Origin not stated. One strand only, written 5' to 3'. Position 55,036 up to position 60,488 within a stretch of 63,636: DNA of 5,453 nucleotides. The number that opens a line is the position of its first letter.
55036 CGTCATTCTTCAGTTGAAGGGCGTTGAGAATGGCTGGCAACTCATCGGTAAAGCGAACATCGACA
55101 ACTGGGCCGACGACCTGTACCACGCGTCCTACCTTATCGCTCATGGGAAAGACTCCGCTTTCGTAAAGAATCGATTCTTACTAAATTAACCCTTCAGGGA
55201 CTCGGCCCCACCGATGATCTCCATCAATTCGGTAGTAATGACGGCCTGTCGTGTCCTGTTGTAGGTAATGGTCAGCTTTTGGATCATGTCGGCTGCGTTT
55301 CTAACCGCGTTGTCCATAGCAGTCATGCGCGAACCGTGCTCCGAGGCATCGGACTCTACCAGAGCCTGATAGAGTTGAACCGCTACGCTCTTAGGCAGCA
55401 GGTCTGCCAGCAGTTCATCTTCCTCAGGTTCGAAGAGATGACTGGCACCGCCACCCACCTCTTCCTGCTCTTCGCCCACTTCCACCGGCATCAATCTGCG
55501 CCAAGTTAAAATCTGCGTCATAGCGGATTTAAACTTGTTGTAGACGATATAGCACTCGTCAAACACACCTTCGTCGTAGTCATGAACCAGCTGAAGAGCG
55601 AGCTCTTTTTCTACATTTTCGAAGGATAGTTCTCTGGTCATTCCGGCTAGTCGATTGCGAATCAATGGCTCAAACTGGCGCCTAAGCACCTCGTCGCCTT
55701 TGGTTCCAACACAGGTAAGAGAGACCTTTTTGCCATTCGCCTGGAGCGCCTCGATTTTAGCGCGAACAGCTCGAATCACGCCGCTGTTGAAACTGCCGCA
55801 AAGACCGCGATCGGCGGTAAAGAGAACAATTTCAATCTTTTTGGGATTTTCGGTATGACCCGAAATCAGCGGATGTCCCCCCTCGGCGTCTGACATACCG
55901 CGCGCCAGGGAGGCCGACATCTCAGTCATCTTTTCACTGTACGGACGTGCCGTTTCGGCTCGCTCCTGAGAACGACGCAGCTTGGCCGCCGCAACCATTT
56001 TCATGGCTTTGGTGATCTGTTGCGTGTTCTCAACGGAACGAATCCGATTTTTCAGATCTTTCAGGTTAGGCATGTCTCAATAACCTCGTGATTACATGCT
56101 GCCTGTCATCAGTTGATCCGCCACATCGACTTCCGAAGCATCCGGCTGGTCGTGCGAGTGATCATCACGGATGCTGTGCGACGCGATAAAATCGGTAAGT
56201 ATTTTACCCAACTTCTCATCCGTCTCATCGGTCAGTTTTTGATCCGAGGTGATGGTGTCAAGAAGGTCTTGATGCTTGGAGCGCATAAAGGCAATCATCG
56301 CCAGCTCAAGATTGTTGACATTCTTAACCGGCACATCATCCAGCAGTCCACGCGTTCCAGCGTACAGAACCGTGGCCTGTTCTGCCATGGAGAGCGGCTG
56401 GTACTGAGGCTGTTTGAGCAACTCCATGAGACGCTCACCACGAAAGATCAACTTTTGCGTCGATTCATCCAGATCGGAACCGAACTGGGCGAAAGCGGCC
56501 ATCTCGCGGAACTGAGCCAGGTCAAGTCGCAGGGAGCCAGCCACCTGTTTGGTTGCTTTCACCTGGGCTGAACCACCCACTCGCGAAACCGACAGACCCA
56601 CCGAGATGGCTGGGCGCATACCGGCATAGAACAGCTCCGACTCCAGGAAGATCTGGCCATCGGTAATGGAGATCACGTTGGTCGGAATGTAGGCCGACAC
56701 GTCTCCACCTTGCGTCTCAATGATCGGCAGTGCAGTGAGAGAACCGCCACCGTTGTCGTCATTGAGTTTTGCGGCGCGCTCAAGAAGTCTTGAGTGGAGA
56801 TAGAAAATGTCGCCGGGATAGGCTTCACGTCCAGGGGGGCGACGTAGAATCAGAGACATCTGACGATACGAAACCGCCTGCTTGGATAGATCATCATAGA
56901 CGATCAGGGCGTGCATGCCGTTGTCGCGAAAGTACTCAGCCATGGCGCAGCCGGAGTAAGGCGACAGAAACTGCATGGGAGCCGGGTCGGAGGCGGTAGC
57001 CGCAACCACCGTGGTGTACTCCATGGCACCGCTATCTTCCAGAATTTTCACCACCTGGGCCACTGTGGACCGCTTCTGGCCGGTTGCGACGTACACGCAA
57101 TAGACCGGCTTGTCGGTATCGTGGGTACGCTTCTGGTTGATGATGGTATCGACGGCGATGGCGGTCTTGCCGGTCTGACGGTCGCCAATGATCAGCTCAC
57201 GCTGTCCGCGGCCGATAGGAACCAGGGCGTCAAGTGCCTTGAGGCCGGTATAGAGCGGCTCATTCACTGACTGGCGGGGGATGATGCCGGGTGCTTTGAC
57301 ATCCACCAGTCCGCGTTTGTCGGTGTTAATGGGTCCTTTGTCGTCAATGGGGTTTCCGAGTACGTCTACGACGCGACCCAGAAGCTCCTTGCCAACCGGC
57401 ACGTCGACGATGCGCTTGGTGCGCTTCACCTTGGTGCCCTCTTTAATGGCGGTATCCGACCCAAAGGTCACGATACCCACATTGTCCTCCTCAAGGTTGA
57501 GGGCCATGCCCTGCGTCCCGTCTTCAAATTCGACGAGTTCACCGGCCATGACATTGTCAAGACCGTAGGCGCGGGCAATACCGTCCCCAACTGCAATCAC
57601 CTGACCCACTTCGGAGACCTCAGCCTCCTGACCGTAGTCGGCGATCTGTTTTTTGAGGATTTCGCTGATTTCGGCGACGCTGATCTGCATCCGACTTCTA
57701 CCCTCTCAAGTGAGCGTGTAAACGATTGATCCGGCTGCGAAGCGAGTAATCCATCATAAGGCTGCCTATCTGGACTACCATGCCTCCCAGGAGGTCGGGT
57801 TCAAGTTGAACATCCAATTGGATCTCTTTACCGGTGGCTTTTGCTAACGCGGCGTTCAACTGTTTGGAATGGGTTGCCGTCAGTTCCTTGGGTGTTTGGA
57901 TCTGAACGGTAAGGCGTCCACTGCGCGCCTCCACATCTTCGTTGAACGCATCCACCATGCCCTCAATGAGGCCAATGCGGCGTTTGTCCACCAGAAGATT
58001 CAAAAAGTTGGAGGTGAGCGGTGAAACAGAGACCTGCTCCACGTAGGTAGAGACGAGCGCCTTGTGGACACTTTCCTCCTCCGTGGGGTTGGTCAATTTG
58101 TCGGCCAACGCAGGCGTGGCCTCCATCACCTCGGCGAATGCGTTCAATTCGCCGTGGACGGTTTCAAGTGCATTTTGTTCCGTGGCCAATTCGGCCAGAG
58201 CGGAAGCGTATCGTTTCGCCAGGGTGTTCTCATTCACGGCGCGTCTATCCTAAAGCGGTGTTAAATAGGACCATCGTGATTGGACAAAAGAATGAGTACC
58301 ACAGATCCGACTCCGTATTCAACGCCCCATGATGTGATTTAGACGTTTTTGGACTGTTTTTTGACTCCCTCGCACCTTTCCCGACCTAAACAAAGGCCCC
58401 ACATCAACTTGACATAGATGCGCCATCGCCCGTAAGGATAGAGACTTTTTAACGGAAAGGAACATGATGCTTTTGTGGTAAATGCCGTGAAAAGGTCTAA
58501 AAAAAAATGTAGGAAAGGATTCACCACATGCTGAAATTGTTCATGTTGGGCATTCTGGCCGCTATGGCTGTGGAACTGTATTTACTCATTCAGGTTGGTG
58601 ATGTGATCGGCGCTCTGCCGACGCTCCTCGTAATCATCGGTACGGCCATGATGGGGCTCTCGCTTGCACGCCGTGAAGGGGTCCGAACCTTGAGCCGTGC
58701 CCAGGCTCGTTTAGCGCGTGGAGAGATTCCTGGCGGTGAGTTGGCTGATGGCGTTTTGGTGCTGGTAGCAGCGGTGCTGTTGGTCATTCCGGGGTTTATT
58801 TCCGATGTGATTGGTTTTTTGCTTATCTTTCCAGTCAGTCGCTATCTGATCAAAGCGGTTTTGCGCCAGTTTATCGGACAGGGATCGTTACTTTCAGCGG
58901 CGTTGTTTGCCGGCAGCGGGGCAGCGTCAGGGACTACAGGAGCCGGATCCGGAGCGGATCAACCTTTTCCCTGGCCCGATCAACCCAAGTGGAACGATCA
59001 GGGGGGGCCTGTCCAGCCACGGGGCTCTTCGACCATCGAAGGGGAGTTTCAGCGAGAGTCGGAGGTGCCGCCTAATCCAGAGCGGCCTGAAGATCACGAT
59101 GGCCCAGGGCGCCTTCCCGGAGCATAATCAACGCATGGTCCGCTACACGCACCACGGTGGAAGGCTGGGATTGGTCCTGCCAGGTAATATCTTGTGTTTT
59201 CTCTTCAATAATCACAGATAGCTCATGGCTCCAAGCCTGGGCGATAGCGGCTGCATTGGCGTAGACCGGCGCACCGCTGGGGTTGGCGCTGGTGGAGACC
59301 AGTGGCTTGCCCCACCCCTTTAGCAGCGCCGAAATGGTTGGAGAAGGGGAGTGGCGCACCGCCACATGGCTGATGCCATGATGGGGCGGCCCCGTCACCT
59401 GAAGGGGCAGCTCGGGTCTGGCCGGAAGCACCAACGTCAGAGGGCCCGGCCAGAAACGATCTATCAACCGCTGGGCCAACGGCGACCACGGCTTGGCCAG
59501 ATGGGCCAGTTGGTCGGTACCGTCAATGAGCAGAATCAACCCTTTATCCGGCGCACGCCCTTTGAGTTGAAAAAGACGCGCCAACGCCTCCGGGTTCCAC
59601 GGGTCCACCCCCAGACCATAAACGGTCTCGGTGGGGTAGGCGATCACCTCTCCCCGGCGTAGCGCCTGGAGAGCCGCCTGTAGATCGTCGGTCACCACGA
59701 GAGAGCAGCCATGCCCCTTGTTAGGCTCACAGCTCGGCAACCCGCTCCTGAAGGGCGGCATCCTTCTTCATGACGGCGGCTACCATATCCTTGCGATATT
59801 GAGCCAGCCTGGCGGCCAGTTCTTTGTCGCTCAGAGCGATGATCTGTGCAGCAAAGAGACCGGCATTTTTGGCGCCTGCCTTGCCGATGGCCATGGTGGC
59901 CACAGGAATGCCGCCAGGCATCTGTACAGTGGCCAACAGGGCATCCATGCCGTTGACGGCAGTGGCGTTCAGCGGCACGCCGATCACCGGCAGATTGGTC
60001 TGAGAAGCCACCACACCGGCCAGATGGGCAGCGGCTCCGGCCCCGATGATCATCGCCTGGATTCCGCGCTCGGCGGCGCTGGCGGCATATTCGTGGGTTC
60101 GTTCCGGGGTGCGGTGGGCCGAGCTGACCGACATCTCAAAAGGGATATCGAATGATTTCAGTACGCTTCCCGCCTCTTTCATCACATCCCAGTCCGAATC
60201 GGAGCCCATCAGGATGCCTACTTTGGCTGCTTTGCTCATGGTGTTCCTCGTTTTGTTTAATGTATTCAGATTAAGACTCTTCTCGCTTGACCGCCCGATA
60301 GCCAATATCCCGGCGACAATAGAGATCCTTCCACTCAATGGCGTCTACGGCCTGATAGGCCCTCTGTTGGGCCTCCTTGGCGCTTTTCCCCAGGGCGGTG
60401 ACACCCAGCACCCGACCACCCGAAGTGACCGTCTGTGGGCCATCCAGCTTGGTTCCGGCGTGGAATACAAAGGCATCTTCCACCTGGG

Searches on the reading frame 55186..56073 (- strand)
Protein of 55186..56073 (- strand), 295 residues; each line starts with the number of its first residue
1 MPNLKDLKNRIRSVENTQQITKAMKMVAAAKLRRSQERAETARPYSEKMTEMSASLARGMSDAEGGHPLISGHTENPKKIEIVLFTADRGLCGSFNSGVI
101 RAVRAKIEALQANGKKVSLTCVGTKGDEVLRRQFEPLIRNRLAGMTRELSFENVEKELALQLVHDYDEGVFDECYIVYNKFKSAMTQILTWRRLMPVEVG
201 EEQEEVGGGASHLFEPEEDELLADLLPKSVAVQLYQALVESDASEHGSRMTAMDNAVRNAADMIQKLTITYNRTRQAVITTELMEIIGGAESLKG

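Call 56: search_protein_families(library=pfam, proteins=[window:55186-56073:-], max_evalue=0.0001)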
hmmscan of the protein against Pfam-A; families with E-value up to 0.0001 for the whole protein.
window:55186-56073:- (295 aa): 1 family
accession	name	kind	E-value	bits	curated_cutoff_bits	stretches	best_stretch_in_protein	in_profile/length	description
PF00231.24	ATP-synt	-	9.6e-99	331.1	39.9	1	3-293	1-285/285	ATP synthase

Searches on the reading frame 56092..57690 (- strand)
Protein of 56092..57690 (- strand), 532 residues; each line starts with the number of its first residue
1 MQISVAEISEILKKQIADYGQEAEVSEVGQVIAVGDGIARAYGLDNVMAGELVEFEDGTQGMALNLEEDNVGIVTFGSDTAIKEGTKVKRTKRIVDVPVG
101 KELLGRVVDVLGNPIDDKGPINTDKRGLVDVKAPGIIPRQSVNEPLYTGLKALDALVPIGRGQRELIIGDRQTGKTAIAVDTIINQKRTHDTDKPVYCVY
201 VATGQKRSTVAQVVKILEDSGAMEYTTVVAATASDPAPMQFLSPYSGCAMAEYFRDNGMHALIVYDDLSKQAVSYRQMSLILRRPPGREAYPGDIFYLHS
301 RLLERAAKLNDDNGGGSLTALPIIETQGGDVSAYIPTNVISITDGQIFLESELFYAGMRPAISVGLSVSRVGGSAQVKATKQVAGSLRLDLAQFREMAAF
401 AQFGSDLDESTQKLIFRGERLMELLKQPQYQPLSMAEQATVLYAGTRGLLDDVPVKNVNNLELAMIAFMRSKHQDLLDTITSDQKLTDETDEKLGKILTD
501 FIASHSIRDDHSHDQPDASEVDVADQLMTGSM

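Call 56: search_protein_families(library=pfam, proteins=[window:56092-57690:-], max_evalue=0.0001)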
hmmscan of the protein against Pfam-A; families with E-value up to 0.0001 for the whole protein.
window:56092-57690:- (532 aa): 3 families
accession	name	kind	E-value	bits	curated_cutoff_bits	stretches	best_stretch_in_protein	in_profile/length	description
PF00006.31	ATP-synt_ab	-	8.2e-81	271.1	29.5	1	149-369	1-213/213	ATP synthase alpha/beta family, nucleotide-binding domain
PF00306.32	ATP-synt_ab_C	-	7.8e-49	165.7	27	1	376-501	1-126/126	ATP synthase alpha/beta chain, C terminal domain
PF02874.29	ATP-synt_ab_N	-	4.4e-21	75.6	20.9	1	25-91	2-68/69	ATP synthase alpha/beta family, beta-barrel domain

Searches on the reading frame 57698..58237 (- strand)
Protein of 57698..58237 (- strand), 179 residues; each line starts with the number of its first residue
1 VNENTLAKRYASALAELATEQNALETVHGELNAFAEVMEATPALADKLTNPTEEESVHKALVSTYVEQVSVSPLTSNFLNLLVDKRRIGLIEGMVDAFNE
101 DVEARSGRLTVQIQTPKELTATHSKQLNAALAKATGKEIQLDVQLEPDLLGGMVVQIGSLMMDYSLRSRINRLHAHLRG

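Call 56: search_protein_families(library=pfam, proteins=[window:57698-58237:-], max_evalue=0.0001)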
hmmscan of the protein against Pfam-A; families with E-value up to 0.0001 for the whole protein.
window:57698-58237:- (179 aa): 1 family
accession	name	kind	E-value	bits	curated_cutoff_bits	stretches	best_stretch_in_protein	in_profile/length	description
PF00213.23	OSCP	-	1.2e-46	159.4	22.3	1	6-177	1-172/172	ATP synthase delta (OSCP) subunit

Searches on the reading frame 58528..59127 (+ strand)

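Call 56: search_protein_families(library=pfam, proteins=[window:58528-59127:+], max_evalue=0.0001)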
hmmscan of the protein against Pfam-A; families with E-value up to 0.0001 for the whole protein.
window:58528-59127:+ (199 aa): 1 family
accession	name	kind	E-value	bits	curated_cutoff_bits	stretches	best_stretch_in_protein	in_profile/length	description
PF04186.18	FxsA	-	5.3e-34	117.1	25.2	1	9-114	3-108/109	FxsA cytoplasmic membrane protein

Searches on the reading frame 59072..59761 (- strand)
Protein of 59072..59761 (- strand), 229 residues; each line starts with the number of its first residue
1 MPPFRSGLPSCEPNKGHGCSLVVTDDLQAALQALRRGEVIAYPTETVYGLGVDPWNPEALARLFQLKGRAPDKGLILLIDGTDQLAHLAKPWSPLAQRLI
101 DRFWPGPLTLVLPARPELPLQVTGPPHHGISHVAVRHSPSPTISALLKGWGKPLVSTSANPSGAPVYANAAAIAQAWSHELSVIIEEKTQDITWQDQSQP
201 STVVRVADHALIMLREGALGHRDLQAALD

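Call 56: search_protein_families(library=pfam, proteins=[window:59072-59761:-], max_evalue=0.0001)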
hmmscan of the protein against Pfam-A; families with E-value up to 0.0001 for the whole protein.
window:59072-59761:- (229 aa): 1 family
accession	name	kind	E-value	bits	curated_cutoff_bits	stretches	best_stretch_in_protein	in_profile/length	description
PF01300.24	Sua5_yciO_yrdC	-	1.2e-47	162.1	25.1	1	32-217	1-178/178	Telomere recombination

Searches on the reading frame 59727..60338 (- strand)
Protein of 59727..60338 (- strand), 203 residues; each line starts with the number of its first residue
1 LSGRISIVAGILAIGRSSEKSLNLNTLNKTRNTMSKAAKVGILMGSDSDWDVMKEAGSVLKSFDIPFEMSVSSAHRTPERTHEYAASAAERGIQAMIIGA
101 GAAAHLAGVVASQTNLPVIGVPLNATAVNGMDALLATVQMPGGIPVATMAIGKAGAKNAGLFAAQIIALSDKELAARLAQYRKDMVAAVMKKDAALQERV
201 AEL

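Call 97: search_protein_families(library=pfam, proteins=[window:59727-60338:-], max_evalue=0.01)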
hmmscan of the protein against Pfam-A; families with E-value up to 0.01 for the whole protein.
window:59727-60338:- (203 aa): 2 families
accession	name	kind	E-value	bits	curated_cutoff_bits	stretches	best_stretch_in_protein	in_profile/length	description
PF00731.26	AIRC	-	7.6e-61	204.4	30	1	39-185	1-145/148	AIR carboxylase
PF13685.12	Fe-ADH_2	-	7.8e-05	23.2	28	1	36-140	18-122/149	Iron-containing alcohol dehydrogenase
